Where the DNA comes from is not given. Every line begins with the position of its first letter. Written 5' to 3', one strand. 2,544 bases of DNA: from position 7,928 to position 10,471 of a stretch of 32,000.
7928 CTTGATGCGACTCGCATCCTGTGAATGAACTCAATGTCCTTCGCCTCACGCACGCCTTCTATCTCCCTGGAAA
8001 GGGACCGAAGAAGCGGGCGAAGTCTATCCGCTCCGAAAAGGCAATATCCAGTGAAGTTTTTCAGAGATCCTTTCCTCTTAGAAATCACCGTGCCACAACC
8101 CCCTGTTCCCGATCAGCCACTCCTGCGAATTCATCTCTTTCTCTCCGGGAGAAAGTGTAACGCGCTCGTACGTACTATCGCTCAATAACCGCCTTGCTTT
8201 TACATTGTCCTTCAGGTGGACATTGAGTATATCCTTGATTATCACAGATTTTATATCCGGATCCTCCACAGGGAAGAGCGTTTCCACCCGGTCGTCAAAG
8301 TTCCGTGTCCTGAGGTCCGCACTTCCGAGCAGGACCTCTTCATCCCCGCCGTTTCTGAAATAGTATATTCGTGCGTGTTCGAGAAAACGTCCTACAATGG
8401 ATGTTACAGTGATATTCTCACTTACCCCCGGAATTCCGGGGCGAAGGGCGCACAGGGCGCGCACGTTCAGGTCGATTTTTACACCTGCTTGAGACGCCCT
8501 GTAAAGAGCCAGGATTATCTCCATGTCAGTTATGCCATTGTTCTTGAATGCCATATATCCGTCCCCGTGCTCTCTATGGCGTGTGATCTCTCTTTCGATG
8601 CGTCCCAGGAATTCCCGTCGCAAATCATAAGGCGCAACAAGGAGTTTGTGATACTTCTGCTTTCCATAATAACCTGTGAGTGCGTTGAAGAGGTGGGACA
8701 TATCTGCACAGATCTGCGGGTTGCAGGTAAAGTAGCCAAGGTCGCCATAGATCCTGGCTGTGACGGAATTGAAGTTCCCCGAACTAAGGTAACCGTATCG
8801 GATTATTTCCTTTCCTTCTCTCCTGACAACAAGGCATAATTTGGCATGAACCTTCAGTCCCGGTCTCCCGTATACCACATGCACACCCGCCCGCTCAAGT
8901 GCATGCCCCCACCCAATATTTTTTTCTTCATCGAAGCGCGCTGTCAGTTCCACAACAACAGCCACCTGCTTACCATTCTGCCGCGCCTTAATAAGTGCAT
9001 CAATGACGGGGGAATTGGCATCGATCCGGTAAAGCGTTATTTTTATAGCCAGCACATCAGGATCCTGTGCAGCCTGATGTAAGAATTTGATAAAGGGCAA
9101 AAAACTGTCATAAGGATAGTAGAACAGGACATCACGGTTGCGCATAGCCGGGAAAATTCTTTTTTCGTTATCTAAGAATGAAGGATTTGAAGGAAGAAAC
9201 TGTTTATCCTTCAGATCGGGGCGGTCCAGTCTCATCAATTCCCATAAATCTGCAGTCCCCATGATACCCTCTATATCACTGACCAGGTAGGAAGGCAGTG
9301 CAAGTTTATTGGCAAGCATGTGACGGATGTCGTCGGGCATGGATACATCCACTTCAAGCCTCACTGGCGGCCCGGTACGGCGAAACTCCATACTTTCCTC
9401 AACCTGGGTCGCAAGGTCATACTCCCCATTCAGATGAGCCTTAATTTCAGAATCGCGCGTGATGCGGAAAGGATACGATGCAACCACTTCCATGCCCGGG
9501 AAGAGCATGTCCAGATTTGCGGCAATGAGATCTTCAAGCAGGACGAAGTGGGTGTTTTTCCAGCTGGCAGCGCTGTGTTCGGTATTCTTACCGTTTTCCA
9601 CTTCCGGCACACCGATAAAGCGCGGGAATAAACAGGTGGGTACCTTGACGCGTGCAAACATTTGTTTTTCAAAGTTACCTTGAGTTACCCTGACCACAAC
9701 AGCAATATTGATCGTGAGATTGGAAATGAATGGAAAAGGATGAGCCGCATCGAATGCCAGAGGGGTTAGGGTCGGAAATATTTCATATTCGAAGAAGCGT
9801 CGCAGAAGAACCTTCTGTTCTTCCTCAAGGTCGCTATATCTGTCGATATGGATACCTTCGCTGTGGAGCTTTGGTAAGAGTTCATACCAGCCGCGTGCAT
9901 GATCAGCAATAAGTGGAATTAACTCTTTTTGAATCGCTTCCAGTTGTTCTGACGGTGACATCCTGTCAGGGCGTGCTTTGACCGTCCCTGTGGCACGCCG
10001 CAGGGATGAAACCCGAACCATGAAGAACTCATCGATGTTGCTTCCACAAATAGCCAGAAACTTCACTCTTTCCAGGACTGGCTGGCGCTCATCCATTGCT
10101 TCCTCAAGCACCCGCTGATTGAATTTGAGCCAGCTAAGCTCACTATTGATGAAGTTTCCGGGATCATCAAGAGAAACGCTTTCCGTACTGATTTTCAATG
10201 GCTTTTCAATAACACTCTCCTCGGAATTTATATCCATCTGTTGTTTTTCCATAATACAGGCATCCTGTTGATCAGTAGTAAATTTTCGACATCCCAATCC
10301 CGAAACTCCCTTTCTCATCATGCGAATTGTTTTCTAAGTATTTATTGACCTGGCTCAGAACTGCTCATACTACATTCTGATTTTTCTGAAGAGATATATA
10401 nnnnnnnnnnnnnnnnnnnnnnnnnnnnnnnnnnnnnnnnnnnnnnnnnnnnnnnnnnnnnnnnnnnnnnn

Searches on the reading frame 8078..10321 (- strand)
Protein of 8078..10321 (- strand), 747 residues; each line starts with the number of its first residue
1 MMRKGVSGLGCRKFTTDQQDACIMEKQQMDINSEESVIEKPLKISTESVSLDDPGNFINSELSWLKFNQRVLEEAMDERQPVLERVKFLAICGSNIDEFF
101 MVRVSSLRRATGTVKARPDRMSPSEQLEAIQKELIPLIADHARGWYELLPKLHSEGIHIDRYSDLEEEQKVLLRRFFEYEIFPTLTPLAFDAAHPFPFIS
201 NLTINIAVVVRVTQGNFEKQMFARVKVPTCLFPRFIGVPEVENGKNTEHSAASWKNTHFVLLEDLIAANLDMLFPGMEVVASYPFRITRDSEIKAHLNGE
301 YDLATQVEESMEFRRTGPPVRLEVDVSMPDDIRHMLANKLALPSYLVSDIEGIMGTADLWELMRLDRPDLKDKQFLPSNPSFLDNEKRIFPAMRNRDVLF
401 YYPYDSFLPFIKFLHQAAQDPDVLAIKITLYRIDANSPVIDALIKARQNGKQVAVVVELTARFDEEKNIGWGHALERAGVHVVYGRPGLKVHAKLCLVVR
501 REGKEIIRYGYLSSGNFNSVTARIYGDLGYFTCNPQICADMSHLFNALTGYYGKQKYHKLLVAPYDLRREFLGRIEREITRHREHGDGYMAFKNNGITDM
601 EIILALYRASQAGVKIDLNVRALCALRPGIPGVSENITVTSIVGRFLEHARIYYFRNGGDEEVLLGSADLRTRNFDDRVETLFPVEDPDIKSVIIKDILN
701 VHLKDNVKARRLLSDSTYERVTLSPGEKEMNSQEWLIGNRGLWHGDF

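Call 5: search_protein_families(library=pfam, proteins=[window:8078-10321:-], max_evalue=0.001)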
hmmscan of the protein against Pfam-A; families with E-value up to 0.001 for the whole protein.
window:8078-10321:- (747 aa): 5 families
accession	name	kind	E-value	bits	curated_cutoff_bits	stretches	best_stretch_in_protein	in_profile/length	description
PF17941.7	PP_kinase_C_1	-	7.3e-70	234.3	25.7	1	389-552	2-165/167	Polyphosphate kinase C-terminal domain 1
PF13090.12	PP_kinase_C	-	8.9e-61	204.8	25.8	1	560-733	1-172/172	Polyphosphate kinase C-terminal domain 2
PF02503.22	PP_kinase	-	6.8e-54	182.8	31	1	168-362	1-183/183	Polyphosphate kinase middle domain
PF13089.11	PP_kinase_N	-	9.3e-35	119.6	23.8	1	57-159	1-106/107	Polyphosphate kinase N-terminal domain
PF13091.12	PLDc_2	-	1.4e-10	41.5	27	1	426-547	12-130/132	PLD-like domain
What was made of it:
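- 5566..10321 (-): Upstream genes of the same tightly packed minus-strand cluster: PPK1 (8078-10321), CHAD (7090-8088) and Metallophos + Ppx-GppA domain III/HD (5566-7080). This context is lineage-specific and not a constant part of the module. Pfam (call 5).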

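Call 6: search_protein_families(library=ncbifam, proteins=[window:8078-10321:-], max_evalue=0.1)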
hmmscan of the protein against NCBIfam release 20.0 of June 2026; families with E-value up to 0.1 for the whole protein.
window:8078-10321:- (747 aa): 12 families
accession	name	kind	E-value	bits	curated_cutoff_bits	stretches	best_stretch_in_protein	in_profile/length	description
NF003921.0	PRK05443.2-2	subfamily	2.1e-265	882.6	701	1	44-739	10-693/707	RNA degradosome polyphosphate kinase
TIGR03705.1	poly_P_kin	equivalog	3.6e-238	792.4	465.85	1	57-737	2-671/673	polyphosphate kinase 1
NF003922.0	PRK05443.2-3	equivalog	3.1e-232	772.7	981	1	30-740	25-728/735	RNA degradosome polyphosphate kinase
NF003920.0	PRK05443.2-1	equivalog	1.1e-226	754.5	935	1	49-737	4-686/719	RNA degradosome polyphosphate kinase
NF003919.0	PRK05443.1-4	equivalog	6.1e-210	699.2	908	1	47-742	18-707/730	RNA degradosome polyphosphate kinase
NF003918.0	PRK05443.1-2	subfamily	1.5e-206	687.7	691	1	47-738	7-691/697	RNA degradosome polyphosphate kinase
NF003924.0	PRK05443.3-2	equivalog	5.8e-180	600.1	1058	1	52-736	4-668/699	RNA degradosome polyphosphate kinase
NF003917.0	PRK05443.1-1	subfamily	1.3e-163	546.1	470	1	56-719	6-659/689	RNA degradosome polyphosphate kinase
NF003927.0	PRK05443.3-6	equivalog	8.8e-162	540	1042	1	59-737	9-676/717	RNA degradosome polyphosphate kinase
NF003923.0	PRK05443.3-1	equivalog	5.4e-158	527.4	1116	1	56-712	6-657/692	RNA degradosome polyphosphate kinase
NF003926.0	PRK05443.3-4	equivalog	2e-134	449.5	1391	1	56-736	3-667/675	RNA degradosome polyphosphate kinase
NF003925.0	PRK05443.3-3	equivalog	1.8e-123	413.1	707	1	57-735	12-679/688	RNA degradosome polyphosphate kinase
